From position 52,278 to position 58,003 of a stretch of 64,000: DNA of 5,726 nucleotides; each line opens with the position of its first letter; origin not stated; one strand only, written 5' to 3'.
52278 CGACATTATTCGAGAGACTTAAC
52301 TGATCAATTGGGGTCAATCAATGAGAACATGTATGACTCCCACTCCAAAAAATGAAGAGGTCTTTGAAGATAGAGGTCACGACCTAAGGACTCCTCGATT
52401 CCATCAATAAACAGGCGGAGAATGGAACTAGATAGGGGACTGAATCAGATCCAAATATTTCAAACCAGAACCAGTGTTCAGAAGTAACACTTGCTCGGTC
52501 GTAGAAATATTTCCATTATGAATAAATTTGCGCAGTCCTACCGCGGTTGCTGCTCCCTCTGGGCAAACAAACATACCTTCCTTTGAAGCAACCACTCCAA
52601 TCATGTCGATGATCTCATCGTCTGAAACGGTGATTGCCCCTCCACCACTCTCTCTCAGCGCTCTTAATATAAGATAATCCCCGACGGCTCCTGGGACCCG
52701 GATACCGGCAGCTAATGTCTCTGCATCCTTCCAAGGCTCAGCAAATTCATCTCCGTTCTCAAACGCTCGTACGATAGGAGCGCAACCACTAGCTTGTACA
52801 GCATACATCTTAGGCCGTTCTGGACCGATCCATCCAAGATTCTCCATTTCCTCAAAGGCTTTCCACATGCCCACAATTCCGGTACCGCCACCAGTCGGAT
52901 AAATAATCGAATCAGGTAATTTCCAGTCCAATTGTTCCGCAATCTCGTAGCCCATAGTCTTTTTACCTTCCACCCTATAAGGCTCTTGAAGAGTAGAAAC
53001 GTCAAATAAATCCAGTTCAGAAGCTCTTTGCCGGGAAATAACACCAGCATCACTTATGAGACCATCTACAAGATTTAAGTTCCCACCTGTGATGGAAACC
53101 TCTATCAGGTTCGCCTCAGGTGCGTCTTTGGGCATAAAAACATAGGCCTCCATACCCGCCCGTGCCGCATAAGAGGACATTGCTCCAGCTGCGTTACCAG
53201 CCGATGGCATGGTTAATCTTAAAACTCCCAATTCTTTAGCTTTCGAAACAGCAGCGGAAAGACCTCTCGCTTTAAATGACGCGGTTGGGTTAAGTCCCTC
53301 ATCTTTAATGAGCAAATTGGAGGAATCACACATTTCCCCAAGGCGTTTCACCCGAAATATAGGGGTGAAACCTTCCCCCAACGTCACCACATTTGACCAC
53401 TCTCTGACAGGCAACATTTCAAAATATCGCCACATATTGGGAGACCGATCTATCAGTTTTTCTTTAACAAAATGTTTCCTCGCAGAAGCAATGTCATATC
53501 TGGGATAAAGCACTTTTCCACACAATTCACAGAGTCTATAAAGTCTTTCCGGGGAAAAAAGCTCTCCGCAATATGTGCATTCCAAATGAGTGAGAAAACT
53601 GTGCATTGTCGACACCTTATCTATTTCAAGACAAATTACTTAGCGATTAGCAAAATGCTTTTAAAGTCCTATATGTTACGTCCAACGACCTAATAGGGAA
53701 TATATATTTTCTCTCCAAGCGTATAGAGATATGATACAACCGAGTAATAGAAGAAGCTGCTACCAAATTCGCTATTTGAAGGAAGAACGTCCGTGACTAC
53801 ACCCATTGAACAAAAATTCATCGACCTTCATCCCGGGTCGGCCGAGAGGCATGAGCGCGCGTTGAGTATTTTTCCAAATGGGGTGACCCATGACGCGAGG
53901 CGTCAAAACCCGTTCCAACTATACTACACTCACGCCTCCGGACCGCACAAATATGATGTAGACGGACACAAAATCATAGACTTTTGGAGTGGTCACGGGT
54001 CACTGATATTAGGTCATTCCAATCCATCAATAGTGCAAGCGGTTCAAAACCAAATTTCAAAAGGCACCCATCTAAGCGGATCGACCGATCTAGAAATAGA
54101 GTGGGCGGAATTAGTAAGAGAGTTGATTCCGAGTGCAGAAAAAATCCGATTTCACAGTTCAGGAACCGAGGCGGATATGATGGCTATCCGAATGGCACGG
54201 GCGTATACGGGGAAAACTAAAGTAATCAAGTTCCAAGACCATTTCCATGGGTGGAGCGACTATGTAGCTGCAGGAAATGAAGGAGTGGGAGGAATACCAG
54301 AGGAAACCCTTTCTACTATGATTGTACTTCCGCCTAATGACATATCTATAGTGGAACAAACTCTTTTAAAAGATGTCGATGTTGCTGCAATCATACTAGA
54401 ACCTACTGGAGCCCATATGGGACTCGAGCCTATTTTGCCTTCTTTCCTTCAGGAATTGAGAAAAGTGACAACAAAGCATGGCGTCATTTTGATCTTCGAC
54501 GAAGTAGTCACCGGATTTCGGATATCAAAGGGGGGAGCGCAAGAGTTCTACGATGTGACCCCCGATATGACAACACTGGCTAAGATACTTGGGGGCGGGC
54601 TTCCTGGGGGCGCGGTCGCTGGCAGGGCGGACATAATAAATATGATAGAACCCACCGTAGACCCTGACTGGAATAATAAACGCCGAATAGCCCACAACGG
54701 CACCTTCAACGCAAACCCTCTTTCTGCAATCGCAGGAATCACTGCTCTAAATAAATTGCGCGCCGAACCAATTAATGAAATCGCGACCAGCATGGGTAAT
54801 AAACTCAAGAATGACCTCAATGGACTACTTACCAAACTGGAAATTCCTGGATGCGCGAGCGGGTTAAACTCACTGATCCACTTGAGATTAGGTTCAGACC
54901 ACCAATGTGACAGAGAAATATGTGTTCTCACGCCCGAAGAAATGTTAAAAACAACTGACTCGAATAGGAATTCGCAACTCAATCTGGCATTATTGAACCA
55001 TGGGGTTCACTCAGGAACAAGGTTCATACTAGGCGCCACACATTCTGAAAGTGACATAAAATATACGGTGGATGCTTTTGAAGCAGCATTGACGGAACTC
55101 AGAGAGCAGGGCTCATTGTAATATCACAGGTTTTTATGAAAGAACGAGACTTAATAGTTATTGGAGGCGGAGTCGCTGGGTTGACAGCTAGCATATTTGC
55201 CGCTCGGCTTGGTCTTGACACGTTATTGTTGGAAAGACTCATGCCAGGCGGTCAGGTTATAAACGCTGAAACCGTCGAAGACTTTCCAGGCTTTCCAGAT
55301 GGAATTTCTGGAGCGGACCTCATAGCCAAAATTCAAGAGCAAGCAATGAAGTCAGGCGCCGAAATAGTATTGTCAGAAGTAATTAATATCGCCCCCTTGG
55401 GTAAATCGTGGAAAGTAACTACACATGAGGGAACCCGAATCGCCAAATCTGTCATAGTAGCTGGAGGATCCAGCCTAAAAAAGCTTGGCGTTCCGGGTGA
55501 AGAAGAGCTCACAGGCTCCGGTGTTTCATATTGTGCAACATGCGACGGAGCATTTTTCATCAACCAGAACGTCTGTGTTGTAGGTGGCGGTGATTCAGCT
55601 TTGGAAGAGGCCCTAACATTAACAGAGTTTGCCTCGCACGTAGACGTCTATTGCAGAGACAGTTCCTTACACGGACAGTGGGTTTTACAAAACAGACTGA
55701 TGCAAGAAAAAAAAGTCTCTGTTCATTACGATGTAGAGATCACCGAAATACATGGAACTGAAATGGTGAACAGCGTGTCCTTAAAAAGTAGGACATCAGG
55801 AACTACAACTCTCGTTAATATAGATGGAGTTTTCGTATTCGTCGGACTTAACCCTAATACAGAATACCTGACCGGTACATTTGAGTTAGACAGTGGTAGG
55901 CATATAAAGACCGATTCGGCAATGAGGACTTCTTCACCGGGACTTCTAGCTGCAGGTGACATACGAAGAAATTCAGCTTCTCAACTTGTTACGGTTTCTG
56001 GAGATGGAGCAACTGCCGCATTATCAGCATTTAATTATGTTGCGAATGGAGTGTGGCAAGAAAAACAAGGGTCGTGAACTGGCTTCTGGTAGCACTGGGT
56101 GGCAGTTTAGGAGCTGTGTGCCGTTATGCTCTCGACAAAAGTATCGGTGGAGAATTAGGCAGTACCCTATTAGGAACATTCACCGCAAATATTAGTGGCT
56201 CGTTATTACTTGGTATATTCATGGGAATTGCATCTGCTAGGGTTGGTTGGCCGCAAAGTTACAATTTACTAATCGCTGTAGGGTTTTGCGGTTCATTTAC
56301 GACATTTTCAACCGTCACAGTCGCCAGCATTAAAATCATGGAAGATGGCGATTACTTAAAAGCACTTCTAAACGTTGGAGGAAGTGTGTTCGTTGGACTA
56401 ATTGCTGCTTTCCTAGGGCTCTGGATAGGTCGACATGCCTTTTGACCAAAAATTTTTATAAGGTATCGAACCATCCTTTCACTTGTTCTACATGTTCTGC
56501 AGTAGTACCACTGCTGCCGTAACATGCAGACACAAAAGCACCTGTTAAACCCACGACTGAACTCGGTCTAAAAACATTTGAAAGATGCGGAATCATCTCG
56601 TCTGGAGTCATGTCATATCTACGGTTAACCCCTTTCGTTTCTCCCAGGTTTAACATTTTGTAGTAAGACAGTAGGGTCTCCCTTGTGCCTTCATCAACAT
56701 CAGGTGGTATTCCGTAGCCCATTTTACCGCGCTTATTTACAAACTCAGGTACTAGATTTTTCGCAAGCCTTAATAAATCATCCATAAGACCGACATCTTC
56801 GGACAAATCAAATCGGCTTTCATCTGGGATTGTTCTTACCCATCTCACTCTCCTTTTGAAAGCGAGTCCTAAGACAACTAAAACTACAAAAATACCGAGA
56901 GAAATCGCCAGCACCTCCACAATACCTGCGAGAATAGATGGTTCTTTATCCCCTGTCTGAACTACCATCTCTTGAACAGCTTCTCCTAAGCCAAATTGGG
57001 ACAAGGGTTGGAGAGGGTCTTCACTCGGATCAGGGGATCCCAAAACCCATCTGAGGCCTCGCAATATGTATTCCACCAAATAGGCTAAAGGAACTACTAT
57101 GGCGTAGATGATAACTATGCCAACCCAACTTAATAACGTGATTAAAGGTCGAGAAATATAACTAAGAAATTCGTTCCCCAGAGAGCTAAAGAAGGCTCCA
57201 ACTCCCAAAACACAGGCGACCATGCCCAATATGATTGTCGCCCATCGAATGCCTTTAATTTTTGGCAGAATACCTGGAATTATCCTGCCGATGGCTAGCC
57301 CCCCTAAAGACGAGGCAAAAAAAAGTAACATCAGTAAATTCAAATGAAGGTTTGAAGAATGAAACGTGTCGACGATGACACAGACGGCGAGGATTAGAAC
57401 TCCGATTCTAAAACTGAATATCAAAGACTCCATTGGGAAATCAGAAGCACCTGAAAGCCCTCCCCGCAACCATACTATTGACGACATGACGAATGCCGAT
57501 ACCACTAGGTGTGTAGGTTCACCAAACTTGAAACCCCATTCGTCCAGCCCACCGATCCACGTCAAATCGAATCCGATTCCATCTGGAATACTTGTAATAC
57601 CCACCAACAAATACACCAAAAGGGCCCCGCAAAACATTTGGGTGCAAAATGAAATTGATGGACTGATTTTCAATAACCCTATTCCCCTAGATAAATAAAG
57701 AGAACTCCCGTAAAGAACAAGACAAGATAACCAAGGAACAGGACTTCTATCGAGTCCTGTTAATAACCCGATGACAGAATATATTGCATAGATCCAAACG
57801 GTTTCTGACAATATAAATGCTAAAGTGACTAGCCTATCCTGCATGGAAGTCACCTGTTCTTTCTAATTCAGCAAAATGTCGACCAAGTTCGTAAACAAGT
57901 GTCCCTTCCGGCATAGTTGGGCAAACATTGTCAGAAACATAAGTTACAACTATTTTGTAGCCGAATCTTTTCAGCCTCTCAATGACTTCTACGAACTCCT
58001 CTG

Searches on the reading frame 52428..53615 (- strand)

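Call 11: search_protein_families(library=ncbifam, proteins=[window:52428-53615:-], max_evalue=1e-8)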
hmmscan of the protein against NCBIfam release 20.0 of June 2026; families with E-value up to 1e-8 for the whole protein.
window:52428-53615:- (395 aa): 28 families (the best 25 are shown)
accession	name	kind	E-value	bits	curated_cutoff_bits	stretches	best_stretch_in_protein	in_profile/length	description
NF006050.0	PRK08197.1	equivalog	2.6e-172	573.2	303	1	4-392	2-389/406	threonine synthase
NF004170.0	PRK05638.1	equivalog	5.5e-54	183.4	421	1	11-387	2-358/442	threonine synthase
TIGR00260.1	thrC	equivalog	6.7e-51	173.4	167.1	1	61-386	1-337/340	threonine synthase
NF006205.0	PRK08329.1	equivalog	1.6e-47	162.2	358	1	11-387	2-346/347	threonine synthase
NF005035.0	PRK06450.1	equivalog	2.2e-39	135.2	301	1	12-387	5-337/338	threonine synthase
NF004996.0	PRK06381.1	equivalog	1.4e-36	126.1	266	1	83-382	15-316/319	threonine synthase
TIGR03844.1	cysteate_syn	equivalog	1.4e-21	76.7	324.9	1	31-387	7-382/398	cysteate synthase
NF006094.0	PRK08246.1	subfamily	2.2e-19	70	331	1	84-357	24-278/310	serine/threonine dehydratase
NF006390.0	PRK08639.1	equivalog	2.2e-19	69.8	421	1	84-371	26-302/418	threonine ammonia-lyase IlvA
TIGR01127.1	ilvA_1Cterm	equivalog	9.3e-19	67.6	378.75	1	84-359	1-263/380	threonine ammonia-lyase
TIGR01124.1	ilvA_2Cterm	equivalog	2e-18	66.3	411.3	1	84-386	18-307/499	threonine ammonia-lyase, biosynthetic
NF006674.0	PRK09224.1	subfamily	4.6e-18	65.2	577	1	87-385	29-314/508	threonine ammonia-lyase IlvA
NF045641.2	BHydaspDhtseBhcB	equivalog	1.3e-16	60.6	550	1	84-383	21-303/312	beta-hydroxyaspartate dehydratase BhcB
NF005292.0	PRK06815.1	equivalog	1.4e-16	60.5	371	1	84-360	22-283/320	threonine/serine dehydratase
NF009130.0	PRK12483.1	subfamily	2e-16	59.7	801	1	87-375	41-317/521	threonine ammonia-lyase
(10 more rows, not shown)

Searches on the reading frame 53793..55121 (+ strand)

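Call 10: search_protein_families(library=ncbifam, proteins=[window:53793-55121:+], max_evalue=0.00001)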
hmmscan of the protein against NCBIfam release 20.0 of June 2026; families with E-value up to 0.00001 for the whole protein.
window:53793-55121:+ (442 aa): 69 families (the best 25 are shown)
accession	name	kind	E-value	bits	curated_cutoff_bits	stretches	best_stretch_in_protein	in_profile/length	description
NF000818.0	PRK00062.1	subfamily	7.2e-93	311.6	398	1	16-436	6-427/429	glutamate-1-semialdehyde 2,1-aminomutase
TIGR00713.1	hemL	equivalog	1e-89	301.1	527.3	1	17-434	3-421/423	glutamate-1-semialdehyde 2,1-aminomutase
NF009055.0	PRK12389.1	equivalog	2e-76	257.3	637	1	45-438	39-430/431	glutamate-1-semialdehyde 2,1-aminomutase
NF041362.1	GntE_guanitoxin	equivalog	2.3e-76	257.1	525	1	16-425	8-425/426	guanitoxin biosynthesis PLP-dependent transaminase GntE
NF004856.0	PRK06209.1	equivalog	8.3e-60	202.5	486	1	16-434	11-414/450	glutamate-1-semialdehyde 2,1-aminomutase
NF001864.0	PRK00615.1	equivalog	1e-53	182.5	706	1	20-325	11-322/433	glutamate-1-semialdehyde aminotransferase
NF005993.0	PRK08117.1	subfamily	4.9e-48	163.8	574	2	187-437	198-431/433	aspartate aminotransferase family protein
NF004426.0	PRK05769.1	equivalog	7.6e-47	160.1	552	2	189-369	214-382/441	acetyl ornithine aminotransferase family protein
TIGR00707.1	argD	subfamily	4.8e-46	157.3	410.05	1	42-350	10-314/381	acetylornithine/succinylornithine family transaminase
NF002874.0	PRK03244.1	equivalog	2.7e-43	148.3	457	1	46-345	30-322/399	acetylornithine transaminase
NF005692.0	PRK07495.1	equivalog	7.4e-43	146.8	724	1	42-437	23-423/425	4-aminobutyrate--2-oxoglutarate transaminase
NF002325.0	PRK01278.1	subfamily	2.3e-42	145.1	372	1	39-349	11-318/395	acetylornithine transaminase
NF005453.0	PRK07046.1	subfamily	1.1e-41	142.9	425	1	6-437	20-452/453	transaminase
NF002797.0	PRK02936.1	equivalog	1.1e-41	142.9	496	1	41-362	11-323/385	acetylornithine transaminase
NF005272.0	PRK06777.1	equivalog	1e-40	139.6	725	1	43-366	24-358/421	4-aminobutyrate--2-oxoglutarate transaminase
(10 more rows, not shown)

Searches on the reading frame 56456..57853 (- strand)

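Call 10: search_protein_families(library=ncbifam, proteins=[window:56456-57853:-], max_evalue=0.00001)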
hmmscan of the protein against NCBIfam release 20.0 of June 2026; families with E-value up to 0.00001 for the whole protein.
window:56456-57853:- (465 aa): 0 families

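Call 43: search_protein_families(library=pfam, proteins=[window:56456-57853:-], max_evalue=0.001)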
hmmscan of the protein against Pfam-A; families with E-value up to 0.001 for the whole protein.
window:56456-57853:- (465 aa): 1 family
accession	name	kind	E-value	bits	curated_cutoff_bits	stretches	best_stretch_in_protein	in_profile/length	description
PF13559.11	DUF4129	-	5.6e-05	23.6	24.8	1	397-458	2-64/69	Domain of unknown function (DUF4129)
